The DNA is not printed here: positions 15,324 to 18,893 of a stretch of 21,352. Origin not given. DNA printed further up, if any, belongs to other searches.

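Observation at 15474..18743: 1089-aa secreted protein carrying two candidate peptidase-like modules (N-terminal HExxH, C-terminal Cys...His) around internally duplicated beta-rich repeats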

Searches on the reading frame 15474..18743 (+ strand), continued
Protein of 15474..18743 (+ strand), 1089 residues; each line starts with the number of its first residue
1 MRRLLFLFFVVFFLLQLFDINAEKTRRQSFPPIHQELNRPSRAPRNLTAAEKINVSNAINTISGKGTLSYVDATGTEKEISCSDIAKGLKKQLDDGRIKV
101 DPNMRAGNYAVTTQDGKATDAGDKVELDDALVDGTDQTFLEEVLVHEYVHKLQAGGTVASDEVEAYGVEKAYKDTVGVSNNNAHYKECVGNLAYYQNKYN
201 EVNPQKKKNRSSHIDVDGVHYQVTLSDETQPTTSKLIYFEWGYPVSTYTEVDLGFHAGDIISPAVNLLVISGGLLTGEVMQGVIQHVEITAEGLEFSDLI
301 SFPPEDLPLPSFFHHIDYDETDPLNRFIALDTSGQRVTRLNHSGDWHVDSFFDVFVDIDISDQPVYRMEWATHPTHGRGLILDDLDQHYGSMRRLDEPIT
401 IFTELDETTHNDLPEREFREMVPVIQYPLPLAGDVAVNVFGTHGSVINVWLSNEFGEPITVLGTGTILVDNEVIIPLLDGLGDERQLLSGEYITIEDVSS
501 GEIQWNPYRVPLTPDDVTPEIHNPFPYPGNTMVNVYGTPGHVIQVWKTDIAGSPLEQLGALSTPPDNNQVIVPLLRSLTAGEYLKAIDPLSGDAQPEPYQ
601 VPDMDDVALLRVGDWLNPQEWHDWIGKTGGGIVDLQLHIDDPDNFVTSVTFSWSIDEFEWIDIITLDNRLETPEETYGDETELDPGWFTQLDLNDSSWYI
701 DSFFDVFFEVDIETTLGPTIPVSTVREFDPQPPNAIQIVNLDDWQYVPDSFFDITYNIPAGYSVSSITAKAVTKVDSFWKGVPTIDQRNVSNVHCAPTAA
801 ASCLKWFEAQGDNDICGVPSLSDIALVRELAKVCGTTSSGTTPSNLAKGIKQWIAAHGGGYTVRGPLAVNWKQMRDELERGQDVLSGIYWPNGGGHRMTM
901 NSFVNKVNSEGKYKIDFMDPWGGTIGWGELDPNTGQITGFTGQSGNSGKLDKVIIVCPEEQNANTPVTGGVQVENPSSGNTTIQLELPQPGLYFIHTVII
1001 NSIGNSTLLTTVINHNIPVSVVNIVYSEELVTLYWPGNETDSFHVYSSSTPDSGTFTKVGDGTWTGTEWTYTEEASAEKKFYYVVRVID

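Call 50: list_cluster_members(proteins=[P0034, P0071, P0078, P0089, P0114, P0004, P0005, P0013, P0017, P0019])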
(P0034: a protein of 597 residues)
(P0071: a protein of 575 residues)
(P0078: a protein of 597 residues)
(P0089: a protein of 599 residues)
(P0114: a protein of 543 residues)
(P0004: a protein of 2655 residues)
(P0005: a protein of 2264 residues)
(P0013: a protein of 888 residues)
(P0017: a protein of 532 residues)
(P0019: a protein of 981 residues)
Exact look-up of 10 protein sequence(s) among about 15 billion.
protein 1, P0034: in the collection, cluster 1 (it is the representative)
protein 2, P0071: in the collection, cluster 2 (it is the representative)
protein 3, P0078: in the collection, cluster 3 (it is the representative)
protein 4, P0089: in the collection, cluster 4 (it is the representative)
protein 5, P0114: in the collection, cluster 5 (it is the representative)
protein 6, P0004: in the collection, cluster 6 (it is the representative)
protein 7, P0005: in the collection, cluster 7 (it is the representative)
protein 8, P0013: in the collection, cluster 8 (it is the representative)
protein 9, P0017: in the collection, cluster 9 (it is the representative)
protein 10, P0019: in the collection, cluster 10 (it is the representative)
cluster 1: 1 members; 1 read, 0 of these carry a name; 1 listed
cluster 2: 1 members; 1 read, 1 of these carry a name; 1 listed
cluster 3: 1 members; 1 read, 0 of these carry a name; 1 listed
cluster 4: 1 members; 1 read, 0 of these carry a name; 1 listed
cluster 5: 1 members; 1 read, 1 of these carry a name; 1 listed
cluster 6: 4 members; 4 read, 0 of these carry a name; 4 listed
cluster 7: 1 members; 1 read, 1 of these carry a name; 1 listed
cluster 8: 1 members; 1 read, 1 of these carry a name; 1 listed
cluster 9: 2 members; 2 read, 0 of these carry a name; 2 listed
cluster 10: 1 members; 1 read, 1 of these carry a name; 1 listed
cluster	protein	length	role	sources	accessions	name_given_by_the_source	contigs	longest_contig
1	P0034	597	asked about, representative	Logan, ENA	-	-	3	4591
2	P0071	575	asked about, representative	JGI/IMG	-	hypothetical protein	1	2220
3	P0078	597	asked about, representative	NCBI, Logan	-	-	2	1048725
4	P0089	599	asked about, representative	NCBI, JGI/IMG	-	-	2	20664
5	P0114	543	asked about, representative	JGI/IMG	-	hypothetical protein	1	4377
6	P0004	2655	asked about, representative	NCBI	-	-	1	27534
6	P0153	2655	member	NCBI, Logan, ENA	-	-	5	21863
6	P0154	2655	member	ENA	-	-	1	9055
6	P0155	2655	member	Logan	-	-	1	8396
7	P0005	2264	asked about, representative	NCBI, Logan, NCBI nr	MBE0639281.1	MAG: T9SS type A sorting domain-containing protein [Bacteroidales bacterium] | T9SS type A sorting domain-containing protein [Bacteroidales bacterium]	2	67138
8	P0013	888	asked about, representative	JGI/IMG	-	hypothetical protein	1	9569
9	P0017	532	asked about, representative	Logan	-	-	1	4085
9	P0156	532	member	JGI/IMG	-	-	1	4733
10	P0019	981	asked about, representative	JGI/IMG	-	hypothetical protein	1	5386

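Call 71: find_encoding_contigs(protein=P0078, flank=10000, max_places=2)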
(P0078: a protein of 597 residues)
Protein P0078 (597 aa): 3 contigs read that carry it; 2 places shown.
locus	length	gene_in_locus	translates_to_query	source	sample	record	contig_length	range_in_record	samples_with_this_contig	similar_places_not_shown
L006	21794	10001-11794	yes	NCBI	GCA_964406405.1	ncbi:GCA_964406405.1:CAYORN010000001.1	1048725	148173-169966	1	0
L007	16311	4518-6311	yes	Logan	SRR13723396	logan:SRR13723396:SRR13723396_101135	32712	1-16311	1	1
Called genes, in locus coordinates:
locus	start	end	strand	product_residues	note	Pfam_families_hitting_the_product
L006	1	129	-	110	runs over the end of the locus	-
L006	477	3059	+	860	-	PF00059:Lectin_C, PF17851:GH43_C2, PF13229:Beta_helix, PF24507:Ig_CFAP65_4th (faint)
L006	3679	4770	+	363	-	-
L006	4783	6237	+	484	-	-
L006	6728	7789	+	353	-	PF08541:ACP_syn_III_C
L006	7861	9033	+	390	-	PF00108:Thiolase_N, PF02803:Thiolase_C, PF22691:Thiolase_C_1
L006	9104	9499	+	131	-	PF01796:OB_ChsH2_C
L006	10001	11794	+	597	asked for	-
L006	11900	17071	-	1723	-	PF08126:Propeptide_C25, PF01364:Peptidase_C25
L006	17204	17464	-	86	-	-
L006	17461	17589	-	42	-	-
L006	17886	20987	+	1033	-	PF13426:PAS_9, PF00989:PAS, PF08448:PAS_4, PF13188:PAS_8, PF08447:PAS_3, PF13426:PAS_9, PF01590:GAF, PF13185:GAF_2, +11 more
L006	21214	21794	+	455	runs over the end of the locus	-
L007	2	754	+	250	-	?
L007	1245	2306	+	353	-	PF08541:ACP_syn_III_C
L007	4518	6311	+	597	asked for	-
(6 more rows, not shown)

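Call 72: find_encoding_contigs(protein=P0033, flank=10000, max_places=2)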
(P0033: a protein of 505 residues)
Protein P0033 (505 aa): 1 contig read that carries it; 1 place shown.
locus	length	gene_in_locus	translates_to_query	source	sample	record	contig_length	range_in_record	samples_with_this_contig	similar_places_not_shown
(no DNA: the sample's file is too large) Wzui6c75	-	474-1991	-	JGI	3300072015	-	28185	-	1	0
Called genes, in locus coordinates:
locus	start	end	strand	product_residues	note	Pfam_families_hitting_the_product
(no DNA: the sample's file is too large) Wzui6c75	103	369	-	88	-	PF12760:Zn_ribbon_IS1595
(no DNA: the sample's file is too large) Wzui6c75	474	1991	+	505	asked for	-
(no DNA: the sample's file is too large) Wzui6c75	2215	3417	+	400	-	PF00999:Na_H_Exchanger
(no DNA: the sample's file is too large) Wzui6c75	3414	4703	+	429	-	PF00999:Na_H_Exchanger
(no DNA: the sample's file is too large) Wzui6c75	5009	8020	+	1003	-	PF19838:LptD_2, PF04453:LptD (faint)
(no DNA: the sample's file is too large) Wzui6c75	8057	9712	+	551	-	PF03092:BT1, PF07690:MFS_1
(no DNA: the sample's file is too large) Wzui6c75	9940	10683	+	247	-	PF20772:TACO1_YebC_N, PF01709:Transcrip_reg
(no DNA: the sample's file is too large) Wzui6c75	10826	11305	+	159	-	PF02075:RuvC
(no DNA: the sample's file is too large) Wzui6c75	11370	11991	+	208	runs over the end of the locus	PF01330:RuvA_N, PF00633:HHH (faint), PF14520:HHH_5, PF21176:RecR_HhH (faint), PF07499:RuvA_C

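Call 73: find_encoding_contigs(protein=P0089, flank=10000, max_places=2)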
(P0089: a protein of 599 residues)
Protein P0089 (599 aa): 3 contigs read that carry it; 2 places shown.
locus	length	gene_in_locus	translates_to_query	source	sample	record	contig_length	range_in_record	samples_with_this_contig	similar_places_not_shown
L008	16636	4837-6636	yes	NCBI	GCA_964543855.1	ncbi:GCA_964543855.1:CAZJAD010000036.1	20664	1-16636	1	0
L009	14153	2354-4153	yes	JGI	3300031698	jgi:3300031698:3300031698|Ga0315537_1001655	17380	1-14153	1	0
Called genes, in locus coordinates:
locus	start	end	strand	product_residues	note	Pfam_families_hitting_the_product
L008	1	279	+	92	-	?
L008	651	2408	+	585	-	-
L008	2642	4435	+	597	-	-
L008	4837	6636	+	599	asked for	-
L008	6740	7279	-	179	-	-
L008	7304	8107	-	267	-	-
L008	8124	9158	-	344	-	-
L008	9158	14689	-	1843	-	PF01364:Peptidase_C25, PF13860:FlgD_ig (faint)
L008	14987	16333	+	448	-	PF00342:PGI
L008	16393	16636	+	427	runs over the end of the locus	-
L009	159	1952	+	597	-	-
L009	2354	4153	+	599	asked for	-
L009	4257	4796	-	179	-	-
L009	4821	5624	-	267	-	-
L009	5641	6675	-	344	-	-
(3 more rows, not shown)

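Call 75: find_encoding_contigs(protein=P0003, flank=10000, max_places=2)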
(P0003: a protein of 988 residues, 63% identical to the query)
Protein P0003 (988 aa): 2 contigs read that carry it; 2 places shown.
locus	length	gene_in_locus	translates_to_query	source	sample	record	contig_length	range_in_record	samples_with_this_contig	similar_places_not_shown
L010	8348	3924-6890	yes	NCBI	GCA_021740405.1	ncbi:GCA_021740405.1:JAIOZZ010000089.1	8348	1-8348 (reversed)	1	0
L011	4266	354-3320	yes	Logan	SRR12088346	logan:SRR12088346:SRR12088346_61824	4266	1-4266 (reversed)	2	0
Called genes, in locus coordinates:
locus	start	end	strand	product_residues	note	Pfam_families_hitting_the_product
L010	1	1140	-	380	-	PF03222:Trp_Tyr_perm (faint), PF13520:AA_permease_2, PF00324:AA_permease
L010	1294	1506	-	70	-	-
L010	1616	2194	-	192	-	PF00239:Resolvase, PF13384:HTH_23 (faint), PF13551:HTH_29 (faint), PF02796:HTH_7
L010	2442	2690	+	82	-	-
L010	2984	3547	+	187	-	PF04480:DUF559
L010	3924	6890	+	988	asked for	-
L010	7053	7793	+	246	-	-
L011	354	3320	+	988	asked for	-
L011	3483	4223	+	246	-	-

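Call 76: find_encoding_contigs(protein=P0084, flank=10000, max_places=2)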
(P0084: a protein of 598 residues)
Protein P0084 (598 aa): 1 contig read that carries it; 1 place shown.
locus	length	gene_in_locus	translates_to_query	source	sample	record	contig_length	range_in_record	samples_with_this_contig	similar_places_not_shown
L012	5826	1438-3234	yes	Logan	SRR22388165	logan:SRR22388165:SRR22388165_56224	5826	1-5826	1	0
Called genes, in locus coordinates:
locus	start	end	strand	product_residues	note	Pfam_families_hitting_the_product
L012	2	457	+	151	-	?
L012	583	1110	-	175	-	PF10865:DUF2703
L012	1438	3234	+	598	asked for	-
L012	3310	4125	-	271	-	PF01515:PTA_PTB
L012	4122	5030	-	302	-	PF01515:PTA_PTB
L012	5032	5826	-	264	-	?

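Call 77: find_encoding_contigs(protein=P0101, flank=10000, max_places=2)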
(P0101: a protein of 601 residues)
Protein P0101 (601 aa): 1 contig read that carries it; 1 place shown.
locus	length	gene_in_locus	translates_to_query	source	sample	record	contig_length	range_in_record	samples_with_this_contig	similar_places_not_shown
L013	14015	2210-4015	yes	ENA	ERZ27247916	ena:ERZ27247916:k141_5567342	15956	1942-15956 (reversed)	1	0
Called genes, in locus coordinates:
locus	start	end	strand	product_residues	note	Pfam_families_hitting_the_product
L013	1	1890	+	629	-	?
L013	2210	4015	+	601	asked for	-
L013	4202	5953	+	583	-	-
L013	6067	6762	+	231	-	PF00912:Transgly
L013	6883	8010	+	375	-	PF02073:Peptidase_M29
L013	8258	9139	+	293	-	PF02475:TRM5-TYW2_MTfase (faint), PF05575:V_cholerae_RfbT (weak), PF05050:Methyltransf_21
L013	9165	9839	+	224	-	PF04989:RMNT_CmcI, PF13578:Methyltransf_24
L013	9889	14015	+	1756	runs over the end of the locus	PF00535:Glycos_transf_2, PF07021:MetW, PF13489:Methyltransf_23, PF08241:Methyltransf_11, PF08242:Methyltransf_12, PF13649:Methyltransf_25, PF13847:Methyltransf_31, PF00535:Glycos_transf_2, +16 more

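Call 80: find_related_loci(query=A1, collection=genome_contigs, flank=8000)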
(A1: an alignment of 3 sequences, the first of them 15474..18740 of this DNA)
Query A1 (1089 aa) in genome_contigs; peptide patterns used: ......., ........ (x = any residue, [..] = any of these).
168 stretches matched a pattern, but none encodes a relative of the query by tblastn (E <= 1e-3).
